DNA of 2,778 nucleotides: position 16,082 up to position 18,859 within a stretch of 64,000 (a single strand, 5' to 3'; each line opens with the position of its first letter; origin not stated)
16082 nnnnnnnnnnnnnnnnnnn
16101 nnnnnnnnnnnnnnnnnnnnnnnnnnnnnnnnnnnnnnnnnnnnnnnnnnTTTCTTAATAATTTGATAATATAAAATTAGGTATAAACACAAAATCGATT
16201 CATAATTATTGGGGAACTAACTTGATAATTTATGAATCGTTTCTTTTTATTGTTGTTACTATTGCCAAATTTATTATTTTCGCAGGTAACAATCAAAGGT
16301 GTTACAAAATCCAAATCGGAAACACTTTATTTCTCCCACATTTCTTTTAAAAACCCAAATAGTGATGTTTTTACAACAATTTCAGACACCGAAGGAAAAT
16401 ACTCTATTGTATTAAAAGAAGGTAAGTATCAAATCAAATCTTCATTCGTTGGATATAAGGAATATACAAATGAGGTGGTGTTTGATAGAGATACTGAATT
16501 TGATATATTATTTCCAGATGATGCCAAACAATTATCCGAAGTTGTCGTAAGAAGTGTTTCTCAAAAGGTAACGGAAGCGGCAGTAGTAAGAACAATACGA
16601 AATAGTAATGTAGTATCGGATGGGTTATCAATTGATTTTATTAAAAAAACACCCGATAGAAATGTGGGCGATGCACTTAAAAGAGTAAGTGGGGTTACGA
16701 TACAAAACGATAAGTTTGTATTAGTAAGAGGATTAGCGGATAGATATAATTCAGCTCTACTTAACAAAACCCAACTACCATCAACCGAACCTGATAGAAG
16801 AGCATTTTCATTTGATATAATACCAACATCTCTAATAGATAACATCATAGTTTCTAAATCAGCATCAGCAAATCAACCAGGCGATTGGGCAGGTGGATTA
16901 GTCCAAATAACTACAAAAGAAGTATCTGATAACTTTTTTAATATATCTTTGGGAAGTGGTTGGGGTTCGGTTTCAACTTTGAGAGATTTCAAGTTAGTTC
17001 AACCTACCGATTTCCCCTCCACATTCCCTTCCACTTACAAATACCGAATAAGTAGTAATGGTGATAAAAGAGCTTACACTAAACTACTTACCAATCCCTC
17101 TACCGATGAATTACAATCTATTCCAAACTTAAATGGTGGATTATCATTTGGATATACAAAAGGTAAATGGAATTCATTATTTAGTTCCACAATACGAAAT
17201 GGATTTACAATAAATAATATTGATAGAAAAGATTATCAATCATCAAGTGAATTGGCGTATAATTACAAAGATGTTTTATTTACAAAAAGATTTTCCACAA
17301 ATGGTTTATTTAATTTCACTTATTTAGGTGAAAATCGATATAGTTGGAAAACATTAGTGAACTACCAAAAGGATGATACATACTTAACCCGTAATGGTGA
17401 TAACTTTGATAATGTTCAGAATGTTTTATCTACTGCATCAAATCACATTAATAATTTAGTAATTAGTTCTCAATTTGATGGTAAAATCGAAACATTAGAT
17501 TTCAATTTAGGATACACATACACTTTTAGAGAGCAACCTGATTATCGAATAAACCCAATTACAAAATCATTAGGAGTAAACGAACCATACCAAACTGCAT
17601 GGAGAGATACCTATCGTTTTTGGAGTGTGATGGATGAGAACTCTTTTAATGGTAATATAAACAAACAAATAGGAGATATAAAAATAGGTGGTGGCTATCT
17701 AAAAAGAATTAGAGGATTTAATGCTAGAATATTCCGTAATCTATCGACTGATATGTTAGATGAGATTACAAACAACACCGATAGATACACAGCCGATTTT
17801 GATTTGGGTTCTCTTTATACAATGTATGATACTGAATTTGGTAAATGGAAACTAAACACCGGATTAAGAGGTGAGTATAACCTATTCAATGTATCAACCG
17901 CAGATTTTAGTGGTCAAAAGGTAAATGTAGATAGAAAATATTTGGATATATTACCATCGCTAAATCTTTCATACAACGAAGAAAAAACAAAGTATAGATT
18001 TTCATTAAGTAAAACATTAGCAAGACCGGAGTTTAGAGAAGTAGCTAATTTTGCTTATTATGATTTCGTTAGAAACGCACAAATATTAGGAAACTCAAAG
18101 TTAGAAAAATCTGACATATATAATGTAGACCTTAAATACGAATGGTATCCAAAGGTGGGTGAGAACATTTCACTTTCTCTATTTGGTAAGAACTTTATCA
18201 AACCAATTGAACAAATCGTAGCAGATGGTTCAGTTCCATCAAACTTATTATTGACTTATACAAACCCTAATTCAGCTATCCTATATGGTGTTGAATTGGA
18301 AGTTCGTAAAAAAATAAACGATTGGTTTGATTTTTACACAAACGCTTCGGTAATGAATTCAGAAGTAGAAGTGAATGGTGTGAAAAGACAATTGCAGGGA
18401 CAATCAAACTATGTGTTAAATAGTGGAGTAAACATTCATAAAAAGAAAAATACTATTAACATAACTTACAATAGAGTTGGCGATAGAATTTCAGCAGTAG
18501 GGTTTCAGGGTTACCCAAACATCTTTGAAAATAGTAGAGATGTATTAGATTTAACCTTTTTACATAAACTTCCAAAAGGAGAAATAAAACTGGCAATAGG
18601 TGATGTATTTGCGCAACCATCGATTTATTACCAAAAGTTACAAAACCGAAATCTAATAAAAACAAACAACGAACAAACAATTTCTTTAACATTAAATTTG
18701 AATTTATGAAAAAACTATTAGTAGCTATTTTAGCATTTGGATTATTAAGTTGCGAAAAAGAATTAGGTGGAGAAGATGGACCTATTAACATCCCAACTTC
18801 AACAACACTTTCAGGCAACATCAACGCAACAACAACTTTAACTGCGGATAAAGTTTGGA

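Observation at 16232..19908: TonB-dependent-receptor-like (SusC-type) outer-membrane protein and partner lipoprotein encoded in a phage context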

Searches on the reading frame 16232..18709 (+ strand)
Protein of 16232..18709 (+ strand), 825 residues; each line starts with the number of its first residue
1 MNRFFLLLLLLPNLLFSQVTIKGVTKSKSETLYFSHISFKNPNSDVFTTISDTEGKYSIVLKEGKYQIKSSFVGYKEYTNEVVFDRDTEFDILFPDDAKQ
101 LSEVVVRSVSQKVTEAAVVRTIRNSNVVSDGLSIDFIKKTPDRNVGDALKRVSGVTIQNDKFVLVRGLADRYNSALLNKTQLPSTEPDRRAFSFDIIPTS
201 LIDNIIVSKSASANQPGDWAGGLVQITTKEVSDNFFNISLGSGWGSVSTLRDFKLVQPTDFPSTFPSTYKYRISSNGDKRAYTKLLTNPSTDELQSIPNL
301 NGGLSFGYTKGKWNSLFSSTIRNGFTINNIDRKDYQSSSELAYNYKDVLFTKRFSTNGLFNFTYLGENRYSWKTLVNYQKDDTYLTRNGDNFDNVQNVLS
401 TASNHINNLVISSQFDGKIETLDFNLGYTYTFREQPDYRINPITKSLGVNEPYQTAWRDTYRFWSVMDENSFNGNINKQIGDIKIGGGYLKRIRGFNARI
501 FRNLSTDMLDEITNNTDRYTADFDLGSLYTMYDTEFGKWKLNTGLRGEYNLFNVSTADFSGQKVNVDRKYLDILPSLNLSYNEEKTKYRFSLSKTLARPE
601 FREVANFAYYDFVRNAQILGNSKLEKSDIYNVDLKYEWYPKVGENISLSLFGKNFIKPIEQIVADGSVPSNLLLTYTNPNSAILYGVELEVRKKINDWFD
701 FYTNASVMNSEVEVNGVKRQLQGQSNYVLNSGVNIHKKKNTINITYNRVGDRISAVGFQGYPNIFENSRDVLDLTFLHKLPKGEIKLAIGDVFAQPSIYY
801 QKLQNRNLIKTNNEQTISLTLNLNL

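Call 4: search_protein_families(library=pfam, proteins=[window:16232-18709:+], max_evalue=0.01)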
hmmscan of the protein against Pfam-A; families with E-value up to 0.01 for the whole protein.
window:16232-18709:+ (825 aa): 4 families
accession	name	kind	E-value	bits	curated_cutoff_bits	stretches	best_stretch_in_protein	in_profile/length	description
PF14905.12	OMP_b-brl_3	-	2.6e-26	93.1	27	1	414-822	2-405/408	Outer membrane protein beta-barrel family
PF13715.12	CarbopepD_reg_2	-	2.5e-09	37.5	32.2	1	25-106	6-88/88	CarboxypepD_reg-like domain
PF07715.20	Plug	-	5.7e-08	33.7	23.9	1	132-221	12-105/107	TonB-dependent Receptor Plug Domain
PF13620.12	CarboxypepD_reg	-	1.5e-05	25.7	32.3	1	24-84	6-69/82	Carboxypeptidase regulatory-like domain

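Call 6: search_dna_similar(query=window:16232-18709:+, collection=phages, mode=protein, max_rows=25)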
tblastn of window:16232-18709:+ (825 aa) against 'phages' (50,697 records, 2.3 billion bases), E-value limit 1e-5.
Records with a match: 5; places in all: 5; records where one place covers at least 80% of the query: 3.
Best place of each record, by identity: <60% 5.
By first word of the organism name: Bacteriophage 4; uncultured 1.
By host as written in the record: - 5.
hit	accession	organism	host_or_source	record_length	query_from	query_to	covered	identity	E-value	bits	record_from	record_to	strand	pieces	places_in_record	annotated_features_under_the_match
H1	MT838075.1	Bacteriophage sp.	human fecal samples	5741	49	817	93%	31.1%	4e-91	320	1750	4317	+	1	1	record has no annotation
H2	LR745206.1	uncultured phage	metagenomic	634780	49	793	90%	28.0%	3e-60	229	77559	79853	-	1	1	record has no annotation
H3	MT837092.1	Bacteriophage sp.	human fecal samples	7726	20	803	95%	24.7%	5e-51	200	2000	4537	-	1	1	record has no annotation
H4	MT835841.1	Bacteriophage sp.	human fecal samples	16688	18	229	26%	32.7%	1e-18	98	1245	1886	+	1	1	record has no annotation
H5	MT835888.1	Bacteriophage sp.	human fecal samples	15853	18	229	26%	31.4%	4e-16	89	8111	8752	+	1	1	record has no annotation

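Call 9: search_protein_families(library=phrogs, proteins=[window:16232-18709:+], max_evalue=0.001)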
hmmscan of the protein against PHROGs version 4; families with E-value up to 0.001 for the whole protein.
window:16232-18709:+ (825 aa): 0 families

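Call 11: find_homologous_proteins(query=window:16232-18709:+, max_evalue=0.00001)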
Query window:16232-18709:+ (825 aa): 2050 proteins with E <= 0.00001 among 8000 candidates; the best 120 are listed.
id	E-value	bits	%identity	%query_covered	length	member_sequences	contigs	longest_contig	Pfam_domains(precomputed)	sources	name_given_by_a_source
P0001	0.0e+0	1842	100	100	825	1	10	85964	PF13715.13,PF07715.21,PF13620.13,PF14905.13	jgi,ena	jgi:hypothetical protein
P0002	0.0e+0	1834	100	100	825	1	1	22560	PF13715.13,PF07715.21,PF13620.13,PF14905.13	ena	-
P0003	0.0e+0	1828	99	100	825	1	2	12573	PF13715.13,PF07715.21,PF13620.13,PF14905.13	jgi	jgi:hypothetical protein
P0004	0.0e+0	1827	99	100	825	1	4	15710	PF13715.13,PF07715.21,PF13620.13,PF14905.13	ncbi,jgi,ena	-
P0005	0.0e+0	1824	99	100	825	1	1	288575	PF13715.13,PF07715.21,PF13620.13,PF14905.13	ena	-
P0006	0.0e+0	1823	99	100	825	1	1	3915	PF13715.13,PF07715.21,PF13620.13,PF14905.13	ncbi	-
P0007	0.0e+0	1823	99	100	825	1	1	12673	PF13715.13,PF07715.21,PF13620.13,PF14905.13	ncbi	-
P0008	0.0e+0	1823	99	100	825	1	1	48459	PF13715.13,PF07715.21,PF13620.13,PF14905.13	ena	-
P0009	0.0e+0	1822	99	100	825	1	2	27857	PF13715.13,PF07715.21,PF13620.13,PF14905.13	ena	-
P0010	0.0e+0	1774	96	100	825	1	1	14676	PF13715.13,PF07715.21,PF13620.13,PF14905.13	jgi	jgi:hypothetical protein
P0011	0.0e+0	1765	95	100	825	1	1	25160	PF13715.13,PF07715.21,PF13620.13,PF14905.13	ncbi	-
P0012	0.0e+0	1762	95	99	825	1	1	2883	PF13715.13,PF07715.21,PF14905.13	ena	-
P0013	0.0e+0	1759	95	99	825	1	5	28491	PF13715.13,PF07715.21,PF13620.13,PF14905.13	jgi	jgi:hypothetical protein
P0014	0.0e+0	1759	95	99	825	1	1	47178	PF13715.13,PF07715.21,PF13620.13,PF14905.13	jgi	jgi:hypothetical protein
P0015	0.0e+0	1759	95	99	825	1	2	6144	PF13715.13,PF07715.21,PF13620.13,PF14905.13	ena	-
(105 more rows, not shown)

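Call 12: search_protein_families(library=ncbifam, proteins=[window:16232-18709:+], max_evalue=0.01)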
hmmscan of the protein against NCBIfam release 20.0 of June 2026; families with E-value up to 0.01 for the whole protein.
window:16232-18709:+ (825 aa): 1 family
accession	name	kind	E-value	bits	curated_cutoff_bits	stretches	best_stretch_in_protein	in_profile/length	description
TIGR01782.1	TonB-Xanth-Caul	subfamily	5.9e-52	177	310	2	101-473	1-389/868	TonB-dependent receptor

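Call 13: find_related_loci(query=window:16232-18709:+, collection=viral_contigs, flank=10000)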
Query window:16232-18709:+ (825 aa) in viral_contigs; peptide patterns used: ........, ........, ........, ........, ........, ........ (x = any residue, [..] = any of these).
128 stretches matched a pattern; 122 encode a relative of the query (tblastn E <= 1e-3); the best 80 are kept; 80 distinct loci.
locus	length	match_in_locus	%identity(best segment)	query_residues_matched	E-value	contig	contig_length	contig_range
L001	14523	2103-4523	95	12-818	0e+0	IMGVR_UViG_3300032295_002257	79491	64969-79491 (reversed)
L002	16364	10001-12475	95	1-825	0e+0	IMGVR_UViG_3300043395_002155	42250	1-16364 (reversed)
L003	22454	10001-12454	94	1-818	0e+0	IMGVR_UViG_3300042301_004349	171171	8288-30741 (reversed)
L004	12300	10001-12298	95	12-777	0e+0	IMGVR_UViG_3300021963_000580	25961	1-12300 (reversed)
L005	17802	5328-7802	87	1-825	0e+0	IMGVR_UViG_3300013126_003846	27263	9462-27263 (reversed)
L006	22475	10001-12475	88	1-825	0e+0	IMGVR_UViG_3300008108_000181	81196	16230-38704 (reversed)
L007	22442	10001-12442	83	12-825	0e+0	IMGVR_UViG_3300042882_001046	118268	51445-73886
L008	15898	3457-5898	83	12-825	0e+0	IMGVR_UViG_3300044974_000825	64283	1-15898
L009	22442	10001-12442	83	12-825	0e+0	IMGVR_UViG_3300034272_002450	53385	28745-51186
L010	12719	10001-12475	82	1-825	0e+0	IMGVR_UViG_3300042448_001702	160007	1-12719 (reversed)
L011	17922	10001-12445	83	11-825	0e+0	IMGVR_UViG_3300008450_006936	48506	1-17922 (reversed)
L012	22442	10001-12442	83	12-825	0e+0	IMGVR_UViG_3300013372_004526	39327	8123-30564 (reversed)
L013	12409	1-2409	83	23-825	0e+0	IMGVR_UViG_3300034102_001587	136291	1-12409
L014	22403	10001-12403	80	18-818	0e+0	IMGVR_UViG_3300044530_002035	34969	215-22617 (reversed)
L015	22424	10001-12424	79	11-818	0e+0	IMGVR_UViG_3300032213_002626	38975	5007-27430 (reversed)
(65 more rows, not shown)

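Call 16: search_solved_structures(query=window:16232-18709:+, max_evalue=0.01)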
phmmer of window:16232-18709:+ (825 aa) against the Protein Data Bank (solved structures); distinct sequences matched with E-value up to 0.01: 0.

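Call 47: find_homologous_proteins(query=A5, max_evalue=0.00001)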
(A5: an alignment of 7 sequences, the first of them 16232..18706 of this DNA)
Query A5 (7 sequences) (825 aa, profile of the alignment): 2481 proteins with E <= 0.00001 among 8000 candidates; the best 120 are listed.
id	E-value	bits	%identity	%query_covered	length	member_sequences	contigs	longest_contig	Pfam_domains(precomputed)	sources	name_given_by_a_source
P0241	0.0e+0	1502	35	93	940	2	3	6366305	PF13715.13,PF07715.21,PF13620.13,PF00593.31,PF14905.13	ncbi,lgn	-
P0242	0.0e+0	1440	34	91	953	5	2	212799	PF13715.13,PF07715.21,PF13620.13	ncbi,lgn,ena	-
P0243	0.0e+0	1439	39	96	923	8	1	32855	PF13715.13,PF07715.21,PF13620.13,PF00593.31,PF14905.13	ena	-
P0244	0.0e+0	1411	36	99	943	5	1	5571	PF13715.13,PF07715.21,PF13620.13,PF00593.31,PF14905.13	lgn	-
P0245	0.0e+0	1392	38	93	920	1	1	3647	PF13715.13,PF07715.21,PF13620.13,PF00593.31,PF14905.13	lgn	-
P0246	0.0e+0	1389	34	91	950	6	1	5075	PF13715.13,PF07715.21,PF13620.13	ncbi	-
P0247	0.0e+0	1381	38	92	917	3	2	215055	PF13715.13,PF07715.21,PF13620.13,PF00593.31,PF14905.13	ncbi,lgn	-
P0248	0.0e+0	1379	37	93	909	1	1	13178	PF13715.13,PF07715.21,PF13620.13,PF00593.31,PF14905.13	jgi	jgi:TonB-dependent receptor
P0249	0.0e+0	1376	37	93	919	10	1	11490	PF13715.13,PF07715.21,PF13620.13,PF00593.31,PF14905.13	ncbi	-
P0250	0.0e+0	1369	33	93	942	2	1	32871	PF13715.13,PF07715.21,PF13620.13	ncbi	-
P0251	0.0e+0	1368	34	96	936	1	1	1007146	PF13715.13,PF07715.21,PF13620.13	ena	-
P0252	0.0e+0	1368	39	92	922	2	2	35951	PF13715.13,PF07715.21,PF13620.13,PF00593.31,PF14905.13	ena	-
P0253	0.0e+0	1359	34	91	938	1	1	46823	PF13715.13,PF07715.21,PF13620.13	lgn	-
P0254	0.0e+0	1358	38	94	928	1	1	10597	PF13715.13,PF07715.21,PF13620.13,PF00593.31,PF14905.13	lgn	-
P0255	0.0e+0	1350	33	94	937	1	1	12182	PF13715.13,PF07715.21,PF13620.13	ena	-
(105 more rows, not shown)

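Call 52: get_annotated_region(hit=H2, flank=6000)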
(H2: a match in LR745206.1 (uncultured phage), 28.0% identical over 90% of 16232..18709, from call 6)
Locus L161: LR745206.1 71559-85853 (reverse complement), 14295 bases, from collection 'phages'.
description: uncultured phage genome assembly, chromosome: 1.
organism: uncultured phage (NCBI taxid 278008)
taxonomy: Viruses; environmental samples
host: -; source: metagenomic; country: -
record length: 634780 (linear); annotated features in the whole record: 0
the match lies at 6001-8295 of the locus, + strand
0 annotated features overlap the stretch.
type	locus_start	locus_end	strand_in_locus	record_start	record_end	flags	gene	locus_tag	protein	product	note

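Call 53: get_annotated_region(hit=H1, flank=3000)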
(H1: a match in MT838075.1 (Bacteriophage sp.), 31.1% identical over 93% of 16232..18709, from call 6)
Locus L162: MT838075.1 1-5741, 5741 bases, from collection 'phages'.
description: UNVERIFIED: Bacteriophage sp. clone scaffold_6595 genomic sequence.
organism: Bacteriophage sp. (NCBI taxid 38018)
taxonomy: Viruses
host: -; source: human fecal samples; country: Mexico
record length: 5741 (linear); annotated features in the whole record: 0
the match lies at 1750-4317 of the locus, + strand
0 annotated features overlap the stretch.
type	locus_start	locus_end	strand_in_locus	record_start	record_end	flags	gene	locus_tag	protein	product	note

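Call 65: predict_structure(alignment_id=A6)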
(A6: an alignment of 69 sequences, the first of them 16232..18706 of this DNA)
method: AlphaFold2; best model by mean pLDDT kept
length: 825 residues; sequences in the alignment: 69
mean_pLDDT: 81.1   pTM: 0.75
mean pLDDT of the five models: 81.1, 74.1, 73.0, 70.8, 64.2
residues with pLDDT >= 90: 181; 70-90: 521; 50-70: 84; < 50: 39
segments of 3 or more residues with pLDDT < 50: 10-16, 99-111, 246-249, 804-813
pLDDT, mean of each block of 10 residues (from residue 1): 52 55 84 84 81 83 86 79 84 68 32 69 85 70 66 65 76 83 59 60 85 90 83 80 59 71 86 88 81 69 85 87 78 72 83 85 87 89 87 87 87 89 90 88 88 85 90 92 93 90 85 78 95 92 95 86 87 96 93 94 81 76 93 94 89 94 80 88 93 86 90 81 88 87 86 79 78 85 82 71 46 58 77
secondary structure, 60 per line:
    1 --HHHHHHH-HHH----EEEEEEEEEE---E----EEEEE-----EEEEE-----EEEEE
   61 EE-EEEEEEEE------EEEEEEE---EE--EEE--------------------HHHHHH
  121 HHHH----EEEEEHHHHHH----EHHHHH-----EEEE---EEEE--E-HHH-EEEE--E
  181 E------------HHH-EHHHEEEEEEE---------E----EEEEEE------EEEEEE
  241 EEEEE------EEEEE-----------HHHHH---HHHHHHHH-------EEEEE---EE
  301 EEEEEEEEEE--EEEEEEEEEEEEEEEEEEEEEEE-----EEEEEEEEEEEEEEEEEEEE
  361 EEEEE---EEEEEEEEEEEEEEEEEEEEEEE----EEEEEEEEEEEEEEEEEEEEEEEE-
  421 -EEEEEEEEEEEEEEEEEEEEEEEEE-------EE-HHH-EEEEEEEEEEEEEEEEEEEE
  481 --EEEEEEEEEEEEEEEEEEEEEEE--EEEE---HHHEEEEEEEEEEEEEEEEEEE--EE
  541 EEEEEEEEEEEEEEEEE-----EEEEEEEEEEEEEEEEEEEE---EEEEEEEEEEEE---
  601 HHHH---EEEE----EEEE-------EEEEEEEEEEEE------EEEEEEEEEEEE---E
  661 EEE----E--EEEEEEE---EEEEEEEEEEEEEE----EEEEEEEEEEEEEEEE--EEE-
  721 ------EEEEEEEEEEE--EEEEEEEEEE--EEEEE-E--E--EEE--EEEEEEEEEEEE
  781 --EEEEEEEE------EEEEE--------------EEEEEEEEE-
elements in order (helices of 4 or more, strands of 3 or more residues): H3-9 E18-27 E36-40 E46-50 E56-62 E64-71 E78-84 E92-94 H115-124 E129-133 H134-139 H145-149 E155-158 E162-165 E174-177 E202-208 E223-228 E235-245 E252-256 H268-272 H276-283 E291-295 E299-310 E313-335 E341-365 E369-391 E396-419 E422-446 E461-480 E483-505 E508-511 E518-536 E539-557 E563-582 E586-597 H601-604 E608-611 E616-619 E627-638 E645-656 E660-663 E671-677 E681-694 E699-714 E717-719 E727-737 E740-749 E752-756 E764-766 E769-780 E783-790 E797-801 E816-824
